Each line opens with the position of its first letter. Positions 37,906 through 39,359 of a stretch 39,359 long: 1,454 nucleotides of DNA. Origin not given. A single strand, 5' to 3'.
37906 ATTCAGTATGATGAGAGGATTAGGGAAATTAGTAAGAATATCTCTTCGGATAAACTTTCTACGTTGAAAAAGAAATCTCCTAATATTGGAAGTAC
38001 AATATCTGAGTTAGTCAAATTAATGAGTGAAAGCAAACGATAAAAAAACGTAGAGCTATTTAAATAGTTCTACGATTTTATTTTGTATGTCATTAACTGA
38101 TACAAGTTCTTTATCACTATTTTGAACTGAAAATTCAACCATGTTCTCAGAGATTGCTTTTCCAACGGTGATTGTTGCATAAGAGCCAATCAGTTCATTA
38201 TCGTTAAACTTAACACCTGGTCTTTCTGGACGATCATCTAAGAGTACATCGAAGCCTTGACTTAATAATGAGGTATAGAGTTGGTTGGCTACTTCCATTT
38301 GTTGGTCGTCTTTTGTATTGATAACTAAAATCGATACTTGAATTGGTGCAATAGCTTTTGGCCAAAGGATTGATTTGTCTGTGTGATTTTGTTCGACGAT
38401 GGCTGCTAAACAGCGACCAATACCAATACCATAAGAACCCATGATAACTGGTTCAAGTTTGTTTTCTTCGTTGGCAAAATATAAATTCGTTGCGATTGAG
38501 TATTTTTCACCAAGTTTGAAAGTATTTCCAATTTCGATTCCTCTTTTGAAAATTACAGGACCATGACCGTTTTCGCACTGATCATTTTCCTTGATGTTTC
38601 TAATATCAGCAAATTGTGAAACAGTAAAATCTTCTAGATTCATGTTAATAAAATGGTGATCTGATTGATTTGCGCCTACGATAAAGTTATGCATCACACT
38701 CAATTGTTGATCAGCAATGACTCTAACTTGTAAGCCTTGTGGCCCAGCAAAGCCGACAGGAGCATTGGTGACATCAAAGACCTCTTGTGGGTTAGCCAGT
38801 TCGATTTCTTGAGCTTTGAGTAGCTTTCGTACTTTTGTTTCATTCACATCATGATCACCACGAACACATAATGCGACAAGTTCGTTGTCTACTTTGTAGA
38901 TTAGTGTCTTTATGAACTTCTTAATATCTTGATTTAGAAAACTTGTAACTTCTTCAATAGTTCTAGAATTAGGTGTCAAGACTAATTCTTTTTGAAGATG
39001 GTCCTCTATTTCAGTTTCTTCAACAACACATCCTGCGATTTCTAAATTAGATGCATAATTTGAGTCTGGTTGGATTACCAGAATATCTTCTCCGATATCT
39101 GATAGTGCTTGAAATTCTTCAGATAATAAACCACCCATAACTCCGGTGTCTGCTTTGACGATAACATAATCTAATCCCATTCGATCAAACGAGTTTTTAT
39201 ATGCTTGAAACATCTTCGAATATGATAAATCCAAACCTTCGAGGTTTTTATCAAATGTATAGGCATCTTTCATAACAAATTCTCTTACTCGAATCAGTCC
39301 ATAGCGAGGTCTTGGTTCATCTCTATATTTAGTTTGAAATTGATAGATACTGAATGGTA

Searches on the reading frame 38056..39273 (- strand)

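Call 42: search_protein_families(library=pfam, proteins=[window:38056-39273:-], max_evalue=0.001)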
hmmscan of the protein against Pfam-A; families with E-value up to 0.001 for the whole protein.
window:38056-39273:- (405 aa): 3 families
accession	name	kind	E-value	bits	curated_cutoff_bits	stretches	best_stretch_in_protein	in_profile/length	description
PF04073.20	tRNA_edit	-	6.4e-26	91.3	25.5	1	100-212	1-117/123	Aminoacyl-tRNA editing domain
PF03129.25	HGTP_anticodon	-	1.4e-12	48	21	1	312-402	1-93/94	Anticodon binding domain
PF00587.30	tRNA-synt_2b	-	2.2e-09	38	29.3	1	2-296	65-179/179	tRNA synthetase class II core domain (G, H, P, S and T)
